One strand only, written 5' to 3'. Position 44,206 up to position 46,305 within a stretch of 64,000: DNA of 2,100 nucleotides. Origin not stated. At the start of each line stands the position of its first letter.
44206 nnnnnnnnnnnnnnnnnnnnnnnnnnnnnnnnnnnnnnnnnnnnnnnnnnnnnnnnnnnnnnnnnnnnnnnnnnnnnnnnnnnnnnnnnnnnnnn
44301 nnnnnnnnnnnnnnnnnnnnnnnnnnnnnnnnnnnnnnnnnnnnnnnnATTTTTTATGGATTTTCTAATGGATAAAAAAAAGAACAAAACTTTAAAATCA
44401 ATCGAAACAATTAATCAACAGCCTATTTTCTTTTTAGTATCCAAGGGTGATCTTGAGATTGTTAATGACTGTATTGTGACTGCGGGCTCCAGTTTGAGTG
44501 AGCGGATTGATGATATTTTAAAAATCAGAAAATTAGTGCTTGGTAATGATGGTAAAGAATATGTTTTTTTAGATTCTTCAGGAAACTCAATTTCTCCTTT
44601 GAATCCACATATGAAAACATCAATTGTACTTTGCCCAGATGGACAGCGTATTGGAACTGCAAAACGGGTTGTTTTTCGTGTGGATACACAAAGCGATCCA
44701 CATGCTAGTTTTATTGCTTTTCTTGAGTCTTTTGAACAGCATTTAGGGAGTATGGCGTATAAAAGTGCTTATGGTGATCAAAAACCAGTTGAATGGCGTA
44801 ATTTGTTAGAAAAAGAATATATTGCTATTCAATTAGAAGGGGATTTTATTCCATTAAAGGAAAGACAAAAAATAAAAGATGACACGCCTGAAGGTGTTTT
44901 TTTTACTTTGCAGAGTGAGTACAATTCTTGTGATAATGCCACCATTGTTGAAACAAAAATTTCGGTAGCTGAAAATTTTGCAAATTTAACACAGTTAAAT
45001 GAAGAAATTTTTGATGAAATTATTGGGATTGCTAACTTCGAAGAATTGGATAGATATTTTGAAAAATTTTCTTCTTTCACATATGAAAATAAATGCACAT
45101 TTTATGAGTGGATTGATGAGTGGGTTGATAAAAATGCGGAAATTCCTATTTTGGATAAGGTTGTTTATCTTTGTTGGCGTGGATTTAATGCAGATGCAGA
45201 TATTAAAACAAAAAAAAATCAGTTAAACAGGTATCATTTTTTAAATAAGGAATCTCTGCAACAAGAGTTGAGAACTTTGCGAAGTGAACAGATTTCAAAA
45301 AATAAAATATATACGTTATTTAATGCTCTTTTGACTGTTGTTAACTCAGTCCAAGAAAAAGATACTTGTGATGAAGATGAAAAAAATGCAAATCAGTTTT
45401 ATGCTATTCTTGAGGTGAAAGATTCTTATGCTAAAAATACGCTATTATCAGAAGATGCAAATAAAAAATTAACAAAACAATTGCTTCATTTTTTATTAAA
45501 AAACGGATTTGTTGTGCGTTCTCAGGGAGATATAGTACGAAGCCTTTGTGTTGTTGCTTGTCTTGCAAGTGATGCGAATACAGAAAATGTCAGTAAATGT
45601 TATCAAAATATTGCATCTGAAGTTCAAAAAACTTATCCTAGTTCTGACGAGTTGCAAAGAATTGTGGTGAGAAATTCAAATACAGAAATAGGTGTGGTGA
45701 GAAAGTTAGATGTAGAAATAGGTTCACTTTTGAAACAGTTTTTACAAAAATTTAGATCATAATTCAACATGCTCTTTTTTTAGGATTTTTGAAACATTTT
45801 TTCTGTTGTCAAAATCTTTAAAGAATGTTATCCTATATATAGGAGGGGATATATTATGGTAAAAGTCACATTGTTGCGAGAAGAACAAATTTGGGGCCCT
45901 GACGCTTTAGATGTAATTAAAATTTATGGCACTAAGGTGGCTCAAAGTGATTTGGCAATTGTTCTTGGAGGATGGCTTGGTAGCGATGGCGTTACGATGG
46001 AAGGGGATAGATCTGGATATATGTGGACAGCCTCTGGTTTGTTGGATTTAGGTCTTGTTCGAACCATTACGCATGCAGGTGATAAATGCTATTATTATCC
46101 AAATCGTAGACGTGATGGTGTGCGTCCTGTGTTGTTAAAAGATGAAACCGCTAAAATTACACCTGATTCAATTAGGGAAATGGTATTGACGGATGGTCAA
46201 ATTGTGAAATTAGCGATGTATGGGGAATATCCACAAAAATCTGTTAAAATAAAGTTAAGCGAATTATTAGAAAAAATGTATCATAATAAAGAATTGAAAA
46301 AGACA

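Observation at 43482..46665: Strongly promoted orphan island of three genes with no recognisable enzymatic motifs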

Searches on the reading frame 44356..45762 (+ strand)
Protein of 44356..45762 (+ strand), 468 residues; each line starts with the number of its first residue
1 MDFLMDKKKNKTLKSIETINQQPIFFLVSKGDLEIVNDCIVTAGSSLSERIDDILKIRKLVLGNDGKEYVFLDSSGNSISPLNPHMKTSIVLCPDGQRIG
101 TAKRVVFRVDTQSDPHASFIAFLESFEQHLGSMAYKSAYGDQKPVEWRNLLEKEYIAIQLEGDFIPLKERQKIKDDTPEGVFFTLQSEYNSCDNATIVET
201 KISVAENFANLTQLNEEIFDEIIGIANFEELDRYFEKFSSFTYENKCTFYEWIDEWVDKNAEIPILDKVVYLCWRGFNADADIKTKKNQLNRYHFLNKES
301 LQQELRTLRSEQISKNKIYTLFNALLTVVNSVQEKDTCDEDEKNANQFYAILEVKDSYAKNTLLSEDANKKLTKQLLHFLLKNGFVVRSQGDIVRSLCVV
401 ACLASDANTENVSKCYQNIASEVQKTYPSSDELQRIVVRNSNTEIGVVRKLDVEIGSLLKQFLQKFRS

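Call 3: search_protein_families(library=pfam, proteins=[window:44356-45762:+], max_evalue=1)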
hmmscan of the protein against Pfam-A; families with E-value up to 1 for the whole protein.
window:44356-45762:+ (468 aa): 1 family
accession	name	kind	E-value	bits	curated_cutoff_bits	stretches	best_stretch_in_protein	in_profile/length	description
PF20417.3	Gemin6_C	-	0.0044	17.1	33.4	1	365-425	9-70/80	Gemin6 C-terminal domain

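Call 4: search_protein_families(library=padloc, proteins=[window:44356-45762:+], max_evalue=1)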
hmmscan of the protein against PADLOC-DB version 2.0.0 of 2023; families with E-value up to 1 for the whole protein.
window:44356-45762:+ (468 aa): 0 families

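Call 5: search_protein_families(library=ncbifam, proteins=[window:44356-45762:+], max_evalue=1)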
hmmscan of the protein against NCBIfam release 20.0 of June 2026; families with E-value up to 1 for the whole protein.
window:44356-45762:+ (468 aa): 1 family
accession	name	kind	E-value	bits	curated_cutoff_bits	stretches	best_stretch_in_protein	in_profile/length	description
NF005102.0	PRK06541.1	equivalog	0.12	10.8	574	1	319-392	352-426/460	aspartate aminotransferase family protein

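Call 7: find_homologous_proteins(query=window:44356-45762:+)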
Query window:44356-45762:+ (468 aa): 1 proteins with E <= 0.001 among 8000 candidates.
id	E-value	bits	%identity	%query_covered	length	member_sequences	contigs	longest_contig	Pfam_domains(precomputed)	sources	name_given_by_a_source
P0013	0.0e+0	1026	99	99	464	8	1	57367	-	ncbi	-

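Call 10: find_encoding_contigs(protein=P0013, flank=10000, max_places=4)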
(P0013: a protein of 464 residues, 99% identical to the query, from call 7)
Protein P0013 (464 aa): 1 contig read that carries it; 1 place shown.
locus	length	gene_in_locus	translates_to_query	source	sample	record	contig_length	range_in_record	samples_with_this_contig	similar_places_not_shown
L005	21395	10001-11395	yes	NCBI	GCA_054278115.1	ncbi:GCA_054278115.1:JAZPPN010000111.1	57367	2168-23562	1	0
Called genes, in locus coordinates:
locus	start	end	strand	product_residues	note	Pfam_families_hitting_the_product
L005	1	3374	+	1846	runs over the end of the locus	?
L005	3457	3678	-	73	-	-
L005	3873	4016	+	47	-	-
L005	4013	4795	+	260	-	PF01145:Band_7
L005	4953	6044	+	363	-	PF02912:Phe_tRNA-synt_N, PF01409:tRNA-synt_2d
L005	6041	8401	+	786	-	PF01588:tRNA_bind, PF03483:B3_4, PF03484:B5, PF17759:tRNA_synthFbeta, PF03147:FDX-ACB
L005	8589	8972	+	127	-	PF04076:BOF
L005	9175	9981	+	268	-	-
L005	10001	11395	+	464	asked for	-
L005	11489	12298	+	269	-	-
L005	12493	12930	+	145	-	-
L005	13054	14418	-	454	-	PF00587:tRNA-synt_2b, PF03129:HGTP_anticodon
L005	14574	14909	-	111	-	-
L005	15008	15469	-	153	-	-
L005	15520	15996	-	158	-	-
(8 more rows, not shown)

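Call 13: search_protein_families(library=phrogs, proteins=[window:44356-45762:+], max_evalue=1)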
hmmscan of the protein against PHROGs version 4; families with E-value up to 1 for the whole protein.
window:44356-45762:+ (468 aa): 0 families

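Call 38: search_protein_representatives(protein=window:44356-45762:+)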
Query: 468 residues. Proteins with E-value up to 0.001 (for the whole library): 2; up to 1e-10: 2; up to 1e-30: 2. The best 2 are listed.
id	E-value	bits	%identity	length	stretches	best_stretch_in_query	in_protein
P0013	0.0e+00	1025.8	99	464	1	5-468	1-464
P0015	9.0e-53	196.2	36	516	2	130-424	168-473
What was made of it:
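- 44356..45762 (+): Gene B: 468 aa (alternative start at 44368 gives 464 aa), acidic (pI 5.3), soluble orphan protein. It is predicted to have an alpha/beta N-terminal region and a long helical C-terminal region with conserved cysteines C273, C398, C402 and C415. The exhaustive HMMER search found only itself and P0015 at 36% identity (call 38).
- It is restricted to one small clade, unlike most defence systems, which spread by transfer (call 38).
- Tried and rejected: Exhaustive HMMER search of B against 1.84 billion representatives: only the same clade (call 38).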

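Call 43: search_solved_structures(query=A3, max_evalue=10)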
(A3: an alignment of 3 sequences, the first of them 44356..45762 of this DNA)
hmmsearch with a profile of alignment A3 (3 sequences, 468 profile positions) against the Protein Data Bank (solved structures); distinct sequences matched with E-value up to 10: 1.
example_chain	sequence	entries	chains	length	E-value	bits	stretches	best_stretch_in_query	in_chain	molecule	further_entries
9rrt_A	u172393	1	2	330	0.092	14.6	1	383-458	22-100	Variable large protein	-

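Call 46: find_related_loci(query=A4, collection=metagenome_contigs, flank=6000)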
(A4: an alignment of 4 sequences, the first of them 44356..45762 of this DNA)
Query A4 (468 aa) in metagenome_contigs; peptide patterns used: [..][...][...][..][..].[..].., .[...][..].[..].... (x = any residue, [..] = any of these).
367 stretches matched a pattern, but none encodes a relative of the query by tblastn (E <= 1e-3).

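Call 47: find_encoding_contigs(protein=P0015, flank=6000, max_places=5)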
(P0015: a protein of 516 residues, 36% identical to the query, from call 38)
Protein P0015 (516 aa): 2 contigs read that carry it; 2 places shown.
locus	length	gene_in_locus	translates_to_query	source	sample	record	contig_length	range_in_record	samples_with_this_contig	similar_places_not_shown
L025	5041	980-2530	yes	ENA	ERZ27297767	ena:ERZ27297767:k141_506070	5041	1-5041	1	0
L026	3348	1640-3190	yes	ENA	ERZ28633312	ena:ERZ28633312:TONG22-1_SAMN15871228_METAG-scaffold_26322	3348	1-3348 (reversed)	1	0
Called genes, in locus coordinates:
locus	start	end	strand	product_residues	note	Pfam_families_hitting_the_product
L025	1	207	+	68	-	?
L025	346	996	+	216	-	-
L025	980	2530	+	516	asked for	-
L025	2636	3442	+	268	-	-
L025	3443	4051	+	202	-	PF00293:NUDIX (weak)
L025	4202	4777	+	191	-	PF00300:His_Phos_1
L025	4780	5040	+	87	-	?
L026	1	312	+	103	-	?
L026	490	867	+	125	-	PF04076:BOF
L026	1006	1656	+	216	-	-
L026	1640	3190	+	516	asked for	-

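Call 48: predict_structure(alignment_id=A3)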
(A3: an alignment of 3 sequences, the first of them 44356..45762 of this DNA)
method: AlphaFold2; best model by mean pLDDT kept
length: 468 residues; sequences in the alignment: 3
mean_pLDDT: 42.2   pTM: 0.34
mean pLDDT of the five models: 42.2, 34.3, 31.1, 31.0, 28.0
residues with pLDDT >= 90: 1; 70-90: 63; 50-70: 37; < 50: 367
segments of 3 or more residues with pLDDT < 50: 1-212, 314-468
pLDDT, mean of each block of 10 residues (from residue 1): 24 21 28 30 30 31 37 42 26 26 28 33 33 26 26 24 23 34 37 32 37 60 80 81 63 60 75 80 88 86 76 49 42 34 43 46 43 45 34 39 37 37 33 26 27 35 33
secondary structure, 60 per line:
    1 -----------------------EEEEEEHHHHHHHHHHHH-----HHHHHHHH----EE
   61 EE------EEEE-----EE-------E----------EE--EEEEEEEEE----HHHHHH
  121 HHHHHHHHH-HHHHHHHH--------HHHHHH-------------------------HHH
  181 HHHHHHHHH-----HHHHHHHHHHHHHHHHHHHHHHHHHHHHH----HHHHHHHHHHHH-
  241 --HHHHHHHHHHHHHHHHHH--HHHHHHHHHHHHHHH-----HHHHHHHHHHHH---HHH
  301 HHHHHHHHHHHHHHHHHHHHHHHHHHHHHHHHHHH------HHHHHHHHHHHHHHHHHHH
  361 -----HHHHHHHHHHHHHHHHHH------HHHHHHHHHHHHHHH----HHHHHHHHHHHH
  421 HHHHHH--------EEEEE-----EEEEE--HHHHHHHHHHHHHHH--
elements in order: E24-29 H30-41 H47-54 E59-62 E69-72 E102-110 H115-129 H131-138 H147-152 H178-189 H195-223 H228-239 H243-260 H263-277 H283-294 H298-335 H342-360 H366-383 H390-404 H409-426 E435-439 E445-449 H452-466
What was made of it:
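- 44356..45762 (+): The AF2 model has pLDDT 42.2, so only the secondary structure is used (call 48).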

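Call 52: search_protein_families(library=pfam, proteins=[L025:346-996:+, P0015, L025:2636-3442:+], max_evalue=1)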
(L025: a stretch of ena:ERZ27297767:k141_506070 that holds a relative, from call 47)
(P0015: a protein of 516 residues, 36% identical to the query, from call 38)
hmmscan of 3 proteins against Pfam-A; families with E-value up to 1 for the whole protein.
L025:346-996:+ (216 aa): 0 families

P0015 (516 aa): 1 family
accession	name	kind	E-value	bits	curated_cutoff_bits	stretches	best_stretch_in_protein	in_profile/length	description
PF14722.11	KRAP_IP3R_bind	-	0.3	11.5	27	0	351-407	80-136/151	Ki-ras-induced actin-interacting protein-IP3R-interacting domain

L025:2636-3442:+ (268 aa): 0 families
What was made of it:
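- On DUF6273 (PF19789), for protein C: No hit at E<=1 for C or for five orthologues (calls 3, 52).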

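Call 78: fold_search(model_id=the predicted structure, library=pdb)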
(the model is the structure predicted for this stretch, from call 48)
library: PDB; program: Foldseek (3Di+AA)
matches with E <= 10: 242; with E <= 0.001: 0
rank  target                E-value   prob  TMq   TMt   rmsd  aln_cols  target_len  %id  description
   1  9qo4_D                5.8e-02  0.13  0.10  0.12  26.1       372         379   12  Dissociation-state-3 of 9-subunit CSN and SCF (SKP1-SKP2-CKS1) complex (released 2026-02-04)
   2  4tql_A                1.3e-01  0.20  0.11  0.20  27.5       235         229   15  Computationally designed three helix bundle (released 2014-10-15)
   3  8ts1_A                2.3e-01  0.05  0.08  0.11  31.6       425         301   12  Cryo-EM structure of human MRS2 with Mg2+ (released 2024-08-14)
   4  7ank_B                2.9e-01  0.10  0.10  0.12  31.8       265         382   13  Crystal structure of sarcomeric protein FATZ-1 (d91-FATZ-1 construct) in complex with half dimer of alpha-actinin-2 (released 2021-06-30)
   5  4tql_B                4.0e-01  0.14  0.12  0.21  27.6       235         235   15  Computationally designed three helix bundle (released 2014-10-15)
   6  3syv_C                4.2e-01  0.09  0.11  0.17  32.0       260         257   11  Crystal structure of mPACSIN 3 F-BAR domain mutant (released 2012-05-16)
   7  9y6s_9b               5.3e-01  0.09  0.11  0.05  42.3       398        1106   10  96-nm repeat of the Leishmania tarentolae doublet microtubule (released 2025-12-17)
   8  6u2h_B                5.9e-01  0.12  0.12  0.21  17.8       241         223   10  BRAF dimer bound to 14-3-3 (released 2019-08-28)
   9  5i7d_A                5.9e-01  0.04  0.08  0.09  48.8       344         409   13  Crystal Structure of srGAP2 F-BARx WT Form-2 (released 2017-08-30)
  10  8ceg_B                6.6e-01  0.11  0.11  0.22  26.1       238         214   10  BAR domain protein FAM92A1 essential for mitochondrial membrane remodeling (released 2024-02-21)
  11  8vyv_A                7.0e-01  0.09  0.10  0.18  18.3       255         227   11  Cryo-EM Structure of the BRAF K601E monomer (released 2025-05-28)
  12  1wdz_A                7.4e-01  0.12  0.13  0.24  30.8       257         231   15  Crystal structure of RCB domain of IRSp53 (released 2005-06-07)
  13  8a22_Xd               7.4e-01  0.07  0.11  0.12  14.9       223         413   10  Structure of the mitochondrial ribosome from Polytomella magna (released 2022-11-16)
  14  9uhd                  7.8e-01  0.10  0.12  0.22  25.3       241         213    8  Structure of FAM92A BAR domain (released 2025-07-16)
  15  5c1f_A                9.2e-01  0.04  0.07  0.11  46.7       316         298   14  Structure of the Imp2 F-BAR domain (released 2016-01-27)
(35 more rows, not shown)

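Call 81: search_protein_families(library=padloc, proteins=[L025:346-996:+, P0015], max_evalue=0.1)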
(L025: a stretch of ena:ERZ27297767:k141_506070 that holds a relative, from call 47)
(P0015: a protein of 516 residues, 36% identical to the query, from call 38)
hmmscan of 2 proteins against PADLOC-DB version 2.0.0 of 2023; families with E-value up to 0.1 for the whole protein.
L025:346-996:+ (216 aa): 0 families

P0015 (516 aa): 0 families
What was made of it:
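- Closest known: Two-gene anti-phage defence or toxin-antitoxin operons. Different: No PADLOC, Pfam or NCBIfam match (calls 3-5, 81).
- There are no PADLOC hits for any lineage (calls 4, 81). No similarity to any of the 5027 PADLOC models (calls 4, 81).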

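Call 91: search_dna_similar(query=window:44356-45762:+, collection=phages, mode=protein, max_evalue=1, max_rows=5)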
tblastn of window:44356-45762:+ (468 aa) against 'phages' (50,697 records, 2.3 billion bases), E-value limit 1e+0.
No match.

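Call 93: search_dna_similar(query=window:44356-45762:+, collection=plasmids, mode=protein, max_evalue=1, max_rows=5)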
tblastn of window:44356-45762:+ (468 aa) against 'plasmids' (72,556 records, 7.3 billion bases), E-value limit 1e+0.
No match.

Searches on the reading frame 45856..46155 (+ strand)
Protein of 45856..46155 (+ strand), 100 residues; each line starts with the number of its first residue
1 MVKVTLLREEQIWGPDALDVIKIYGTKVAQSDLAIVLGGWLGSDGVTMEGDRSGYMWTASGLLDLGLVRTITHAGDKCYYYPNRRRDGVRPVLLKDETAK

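Call 34: search_protein_families(library=pfam, proteins=[window:45856-46155:+], max_evalue=10)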
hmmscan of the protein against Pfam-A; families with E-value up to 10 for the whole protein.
seq(100 aa): 0 families
